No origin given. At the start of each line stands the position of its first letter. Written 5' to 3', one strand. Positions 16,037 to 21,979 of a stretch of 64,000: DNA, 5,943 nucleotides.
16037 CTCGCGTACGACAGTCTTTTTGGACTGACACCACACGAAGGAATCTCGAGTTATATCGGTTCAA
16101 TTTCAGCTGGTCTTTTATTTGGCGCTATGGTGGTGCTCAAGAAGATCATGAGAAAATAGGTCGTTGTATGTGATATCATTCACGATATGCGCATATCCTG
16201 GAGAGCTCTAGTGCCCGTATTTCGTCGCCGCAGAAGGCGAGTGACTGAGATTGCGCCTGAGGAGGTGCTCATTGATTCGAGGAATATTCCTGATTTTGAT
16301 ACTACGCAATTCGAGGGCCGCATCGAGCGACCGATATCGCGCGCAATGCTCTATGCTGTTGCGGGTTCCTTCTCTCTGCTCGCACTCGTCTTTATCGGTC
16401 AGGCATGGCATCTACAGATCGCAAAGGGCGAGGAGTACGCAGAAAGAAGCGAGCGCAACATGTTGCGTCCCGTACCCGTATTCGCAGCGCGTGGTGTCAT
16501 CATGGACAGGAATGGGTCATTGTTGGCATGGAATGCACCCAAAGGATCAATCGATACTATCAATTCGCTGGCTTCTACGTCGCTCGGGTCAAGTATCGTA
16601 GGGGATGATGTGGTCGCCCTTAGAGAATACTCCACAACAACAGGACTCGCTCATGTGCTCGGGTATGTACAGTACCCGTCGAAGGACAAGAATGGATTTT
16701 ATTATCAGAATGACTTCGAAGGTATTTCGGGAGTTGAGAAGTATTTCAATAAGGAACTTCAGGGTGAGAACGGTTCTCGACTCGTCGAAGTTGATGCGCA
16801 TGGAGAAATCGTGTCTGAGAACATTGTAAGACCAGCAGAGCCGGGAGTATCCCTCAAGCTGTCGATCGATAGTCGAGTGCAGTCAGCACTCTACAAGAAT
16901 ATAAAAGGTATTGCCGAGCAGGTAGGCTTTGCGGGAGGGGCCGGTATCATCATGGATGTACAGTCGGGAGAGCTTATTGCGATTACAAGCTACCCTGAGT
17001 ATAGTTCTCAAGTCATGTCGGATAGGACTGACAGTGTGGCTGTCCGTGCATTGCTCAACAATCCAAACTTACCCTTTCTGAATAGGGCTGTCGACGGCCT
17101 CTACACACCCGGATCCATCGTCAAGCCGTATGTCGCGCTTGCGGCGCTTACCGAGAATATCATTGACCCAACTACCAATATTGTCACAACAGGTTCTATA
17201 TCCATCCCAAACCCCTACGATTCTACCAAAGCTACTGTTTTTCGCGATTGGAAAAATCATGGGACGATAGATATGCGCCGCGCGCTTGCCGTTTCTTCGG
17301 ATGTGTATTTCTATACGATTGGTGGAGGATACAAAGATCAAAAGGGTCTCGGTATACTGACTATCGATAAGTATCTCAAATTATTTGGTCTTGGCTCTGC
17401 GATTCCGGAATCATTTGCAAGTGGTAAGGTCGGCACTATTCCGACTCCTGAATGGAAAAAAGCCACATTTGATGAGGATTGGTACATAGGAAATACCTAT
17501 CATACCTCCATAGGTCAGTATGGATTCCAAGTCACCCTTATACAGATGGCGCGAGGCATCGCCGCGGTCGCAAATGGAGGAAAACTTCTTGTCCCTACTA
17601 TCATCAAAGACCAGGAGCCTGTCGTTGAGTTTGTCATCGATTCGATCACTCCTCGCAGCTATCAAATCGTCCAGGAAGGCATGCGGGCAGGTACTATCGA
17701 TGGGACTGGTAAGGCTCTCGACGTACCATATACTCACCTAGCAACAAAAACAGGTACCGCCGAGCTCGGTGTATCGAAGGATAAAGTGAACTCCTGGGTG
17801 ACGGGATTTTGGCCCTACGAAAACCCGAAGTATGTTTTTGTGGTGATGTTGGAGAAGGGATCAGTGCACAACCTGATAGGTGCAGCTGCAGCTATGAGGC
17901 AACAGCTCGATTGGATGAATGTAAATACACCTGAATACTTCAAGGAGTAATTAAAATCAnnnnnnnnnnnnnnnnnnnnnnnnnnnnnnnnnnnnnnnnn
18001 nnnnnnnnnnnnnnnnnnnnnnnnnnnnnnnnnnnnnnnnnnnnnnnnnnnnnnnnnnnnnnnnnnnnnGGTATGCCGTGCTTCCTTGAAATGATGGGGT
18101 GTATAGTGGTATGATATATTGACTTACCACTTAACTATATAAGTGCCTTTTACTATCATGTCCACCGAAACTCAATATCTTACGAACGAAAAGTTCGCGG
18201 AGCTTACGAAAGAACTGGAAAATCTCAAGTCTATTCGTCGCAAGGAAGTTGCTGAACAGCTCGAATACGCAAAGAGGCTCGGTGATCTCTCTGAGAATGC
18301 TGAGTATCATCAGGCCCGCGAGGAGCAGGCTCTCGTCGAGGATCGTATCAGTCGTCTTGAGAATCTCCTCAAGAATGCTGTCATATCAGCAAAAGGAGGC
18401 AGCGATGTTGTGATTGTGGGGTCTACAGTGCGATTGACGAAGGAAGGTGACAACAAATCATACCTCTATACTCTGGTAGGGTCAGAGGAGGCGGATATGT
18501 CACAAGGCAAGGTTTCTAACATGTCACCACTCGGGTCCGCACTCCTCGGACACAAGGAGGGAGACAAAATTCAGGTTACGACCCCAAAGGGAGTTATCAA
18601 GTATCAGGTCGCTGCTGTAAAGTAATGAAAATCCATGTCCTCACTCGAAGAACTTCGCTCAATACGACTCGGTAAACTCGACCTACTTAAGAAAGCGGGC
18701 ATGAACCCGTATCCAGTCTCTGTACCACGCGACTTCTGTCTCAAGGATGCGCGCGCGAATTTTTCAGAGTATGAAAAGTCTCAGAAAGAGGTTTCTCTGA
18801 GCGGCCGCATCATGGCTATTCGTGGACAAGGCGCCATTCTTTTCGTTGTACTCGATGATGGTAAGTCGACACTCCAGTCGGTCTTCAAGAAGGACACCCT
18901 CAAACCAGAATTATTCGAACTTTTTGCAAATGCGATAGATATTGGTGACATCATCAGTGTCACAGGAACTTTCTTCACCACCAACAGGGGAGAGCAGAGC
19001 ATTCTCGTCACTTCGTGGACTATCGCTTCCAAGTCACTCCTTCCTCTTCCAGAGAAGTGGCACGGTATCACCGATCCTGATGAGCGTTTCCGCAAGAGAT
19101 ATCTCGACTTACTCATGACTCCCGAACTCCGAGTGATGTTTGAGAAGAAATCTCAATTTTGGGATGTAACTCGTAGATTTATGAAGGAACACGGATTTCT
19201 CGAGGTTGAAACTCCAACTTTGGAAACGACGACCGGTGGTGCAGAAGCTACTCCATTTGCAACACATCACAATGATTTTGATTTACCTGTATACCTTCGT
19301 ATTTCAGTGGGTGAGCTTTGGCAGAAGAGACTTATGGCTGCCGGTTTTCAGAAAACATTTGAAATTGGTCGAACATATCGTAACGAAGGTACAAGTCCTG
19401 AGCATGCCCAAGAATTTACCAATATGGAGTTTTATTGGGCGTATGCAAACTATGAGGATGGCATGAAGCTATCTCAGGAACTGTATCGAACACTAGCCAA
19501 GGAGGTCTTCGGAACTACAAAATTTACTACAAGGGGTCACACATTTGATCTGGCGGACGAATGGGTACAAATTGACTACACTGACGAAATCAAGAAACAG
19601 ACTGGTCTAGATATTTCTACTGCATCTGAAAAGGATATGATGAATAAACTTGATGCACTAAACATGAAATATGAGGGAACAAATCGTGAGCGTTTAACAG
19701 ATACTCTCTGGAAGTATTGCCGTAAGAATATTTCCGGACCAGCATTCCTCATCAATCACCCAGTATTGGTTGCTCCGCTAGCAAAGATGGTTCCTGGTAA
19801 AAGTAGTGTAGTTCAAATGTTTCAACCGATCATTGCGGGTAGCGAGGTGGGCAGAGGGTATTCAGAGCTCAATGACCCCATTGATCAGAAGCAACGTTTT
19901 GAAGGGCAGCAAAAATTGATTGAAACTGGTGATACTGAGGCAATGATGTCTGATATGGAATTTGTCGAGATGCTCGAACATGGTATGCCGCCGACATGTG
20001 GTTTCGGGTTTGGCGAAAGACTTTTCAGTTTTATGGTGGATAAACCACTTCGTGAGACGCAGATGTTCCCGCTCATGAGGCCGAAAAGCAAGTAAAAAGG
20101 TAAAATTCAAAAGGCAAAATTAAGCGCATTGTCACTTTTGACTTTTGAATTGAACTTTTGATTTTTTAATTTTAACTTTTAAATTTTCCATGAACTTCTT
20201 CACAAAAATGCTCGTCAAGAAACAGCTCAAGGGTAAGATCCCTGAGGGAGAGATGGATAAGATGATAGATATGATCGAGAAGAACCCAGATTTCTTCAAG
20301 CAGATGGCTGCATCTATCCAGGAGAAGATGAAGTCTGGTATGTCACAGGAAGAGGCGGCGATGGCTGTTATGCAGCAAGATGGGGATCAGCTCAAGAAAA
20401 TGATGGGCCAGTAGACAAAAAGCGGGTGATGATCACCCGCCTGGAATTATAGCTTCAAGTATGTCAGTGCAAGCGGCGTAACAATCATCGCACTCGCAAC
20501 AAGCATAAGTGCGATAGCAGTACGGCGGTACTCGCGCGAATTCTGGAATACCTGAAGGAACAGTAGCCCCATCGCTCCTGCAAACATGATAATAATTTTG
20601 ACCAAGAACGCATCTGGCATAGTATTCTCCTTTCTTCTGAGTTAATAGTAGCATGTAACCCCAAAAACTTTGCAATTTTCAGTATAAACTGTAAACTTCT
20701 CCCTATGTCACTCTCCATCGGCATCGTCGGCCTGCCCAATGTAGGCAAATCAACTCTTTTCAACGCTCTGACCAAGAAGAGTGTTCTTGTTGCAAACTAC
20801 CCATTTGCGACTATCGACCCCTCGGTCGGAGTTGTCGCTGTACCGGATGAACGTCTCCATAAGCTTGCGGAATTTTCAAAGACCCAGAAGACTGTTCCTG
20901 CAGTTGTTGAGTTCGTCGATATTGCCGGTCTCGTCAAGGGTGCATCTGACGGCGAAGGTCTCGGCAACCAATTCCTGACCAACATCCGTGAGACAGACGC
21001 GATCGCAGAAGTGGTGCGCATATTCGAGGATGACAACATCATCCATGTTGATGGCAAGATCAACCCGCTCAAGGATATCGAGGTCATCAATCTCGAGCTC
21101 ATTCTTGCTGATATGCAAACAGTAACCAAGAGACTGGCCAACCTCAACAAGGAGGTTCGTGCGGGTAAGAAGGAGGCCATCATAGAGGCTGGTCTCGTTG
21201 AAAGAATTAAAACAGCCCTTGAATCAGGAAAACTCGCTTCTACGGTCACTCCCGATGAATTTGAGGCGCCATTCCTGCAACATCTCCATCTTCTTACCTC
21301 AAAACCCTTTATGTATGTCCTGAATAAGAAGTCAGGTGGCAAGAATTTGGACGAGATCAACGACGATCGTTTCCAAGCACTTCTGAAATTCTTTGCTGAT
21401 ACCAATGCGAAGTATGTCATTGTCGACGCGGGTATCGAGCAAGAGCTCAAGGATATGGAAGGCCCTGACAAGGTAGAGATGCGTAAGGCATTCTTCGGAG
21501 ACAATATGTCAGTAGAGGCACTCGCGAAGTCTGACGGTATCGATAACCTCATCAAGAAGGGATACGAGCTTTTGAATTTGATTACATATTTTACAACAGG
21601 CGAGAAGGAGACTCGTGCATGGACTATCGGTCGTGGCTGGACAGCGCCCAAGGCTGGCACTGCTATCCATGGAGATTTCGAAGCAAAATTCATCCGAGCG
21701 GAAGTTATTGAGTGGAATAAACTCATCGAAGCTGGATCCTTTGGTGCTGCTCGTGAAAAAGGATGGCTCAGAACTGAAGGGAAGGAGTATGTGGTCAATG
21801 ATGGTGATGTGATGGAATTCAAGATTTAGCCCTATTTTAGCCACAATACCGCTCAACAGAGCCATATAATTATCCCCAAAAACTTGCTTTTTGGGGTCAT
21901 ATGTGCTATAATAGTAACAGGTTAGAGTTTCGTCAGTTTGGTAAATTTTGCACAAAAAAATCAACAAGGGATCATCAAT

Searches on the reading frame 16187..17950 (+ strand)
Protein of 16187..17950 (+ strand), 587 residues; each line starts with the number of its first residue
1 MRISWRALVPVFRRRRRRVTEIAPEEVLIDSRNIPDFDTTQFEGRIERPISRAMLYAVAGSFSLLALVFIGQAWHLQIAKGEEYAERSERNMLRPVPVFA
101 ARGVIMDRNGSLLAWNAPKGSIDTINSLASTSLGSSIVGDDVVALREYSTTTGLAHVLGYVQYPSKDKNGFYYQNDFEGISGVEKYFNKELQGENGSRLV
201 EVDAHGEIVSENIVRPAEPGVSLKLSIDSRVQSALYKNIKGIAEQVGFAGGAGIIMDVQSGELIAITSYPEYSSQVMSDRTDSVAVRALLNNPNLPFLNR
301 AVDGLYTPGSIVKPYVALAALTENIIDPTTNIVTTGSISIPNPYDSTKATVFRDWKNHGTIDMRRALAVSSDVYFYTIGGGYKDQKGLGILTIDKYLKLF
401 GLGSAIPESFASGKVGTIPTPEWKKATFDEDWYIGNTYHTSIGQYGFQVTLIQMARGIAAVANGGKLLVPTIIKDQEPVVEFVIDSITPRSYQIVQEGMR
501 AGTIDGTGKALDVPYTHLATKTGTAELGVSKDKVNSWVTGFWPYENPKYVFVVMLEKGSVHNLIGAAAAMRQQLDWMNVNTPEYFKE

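Call 40: search_protein_families(library=pfam, proteins=[window:16187-17950:+], max_evalue=0.001)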
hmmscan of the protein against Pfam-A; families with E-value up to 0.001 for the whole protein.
window:16187-17950:+ (587 aa): 2 families
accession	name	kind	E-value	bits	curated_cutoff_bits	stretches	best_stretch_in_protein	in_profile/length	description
PF00905.27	Transpeptidase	-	3.3e-48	164.9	22.1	1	252-559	2-282/299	Penicillin binding protein transpeptidase domain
PF03717.20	PBP_dimer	-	3.8e-18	67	24.4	1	145-211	107-178/180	Penicillin-binding Protein dimerisation domain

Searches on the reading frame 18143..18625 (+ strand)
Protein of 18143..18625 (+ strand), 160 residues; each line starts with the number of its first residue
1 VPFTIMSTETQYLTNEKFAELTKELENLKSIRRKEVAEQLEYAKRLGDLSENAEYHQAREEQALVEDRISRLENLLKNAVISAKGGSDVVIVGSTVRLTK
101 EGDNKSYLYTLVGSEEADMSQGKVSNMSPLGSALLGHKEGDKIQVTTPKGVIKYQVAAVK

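Call 40: search_protein_families(library=pfam, proteins=[window:18143-18625:+], max_evalue=0.001)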
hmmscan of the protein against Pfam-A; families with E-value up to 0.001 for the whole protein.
window:18143-18625:+ (160 aa): 2 families
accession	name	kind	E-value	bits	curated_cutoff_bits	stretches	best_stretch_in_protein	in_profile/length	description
PF01272.25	GreA_GreB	-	2.1e-25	88.9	26.9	1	87-160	3-76/77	Transcription elongation factor, GreA/GreB, C-term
PF03449.20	GreA_GreB_N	-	2e-23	82.8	24.5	1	12-81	2-71/71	Transcription elongation factor, N-terminal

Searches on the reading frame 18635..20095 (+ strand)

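Call 40: search_protein_families(library=pfam, proteins=[window:18635-20095:+], max_evalue=0.001)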
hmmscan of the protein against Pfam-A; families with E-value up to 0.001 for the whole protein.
window:18635-20095:+ (486 aa): 3 families
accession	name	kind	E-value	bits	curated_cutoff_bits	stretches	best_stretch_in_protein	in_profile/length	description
PF00152.25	tRNA-synt_2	-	5.7e-64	216.5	25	1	148-481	2-307/308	tRNA synthetases class II (D, K and N)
PF01336.31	tRNA_anti-codon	-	3.6e-13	49.7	27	1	53-130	1-74/75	OB-fold nucleic acid binding domain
PF01409.25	tRNA-synt_2d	-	0.00094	19.2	19.8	0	238-306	102-169/246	tRNA synthetases class II core domain (F)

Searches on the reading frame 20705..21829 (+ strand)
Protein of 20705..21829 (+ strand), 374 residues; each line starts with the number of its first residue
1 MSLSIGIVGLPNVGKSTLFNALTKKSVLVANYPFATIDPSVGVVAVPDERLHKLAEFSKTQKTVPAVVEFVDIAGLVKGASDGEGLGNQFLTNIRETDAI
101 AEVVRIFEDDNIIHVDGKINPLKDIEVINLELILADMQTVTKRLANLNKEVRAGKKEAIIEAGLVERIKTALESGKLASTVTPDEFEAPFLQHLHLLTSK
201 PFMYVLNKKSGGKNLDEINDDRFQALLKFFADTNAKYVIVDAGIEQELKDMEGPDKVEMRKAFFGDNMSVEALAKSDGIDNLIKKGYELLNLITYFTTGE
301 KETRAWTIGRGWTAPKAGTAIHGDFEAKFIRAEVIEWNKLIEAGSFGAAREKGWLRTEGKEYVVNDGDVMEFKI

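Call 40: search_protein_families(library=pfam, proteins=[window:20705-21829:+], max_evalue=0.001)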
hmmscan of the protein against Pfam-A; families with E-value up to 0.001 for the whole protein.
window:20705-21829:+ (374 aa): 3 families
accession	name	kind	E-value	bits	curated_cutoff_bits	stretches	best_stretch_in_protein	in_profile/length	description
PF06071.19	YchF-GTPase_C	-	7.1e-33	113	27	1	292-374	1-83/84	Protein of unknown function (DUF933)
PF01926.29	MMR_HSR1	-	5e-22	78.6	21.9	1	5-120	2-97/113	50S ribosome-binding GTPase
PF02421.24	FeoB_N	-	1.9e-09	37.6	27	1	5-49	3-47/156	Ferrous iron transport protein B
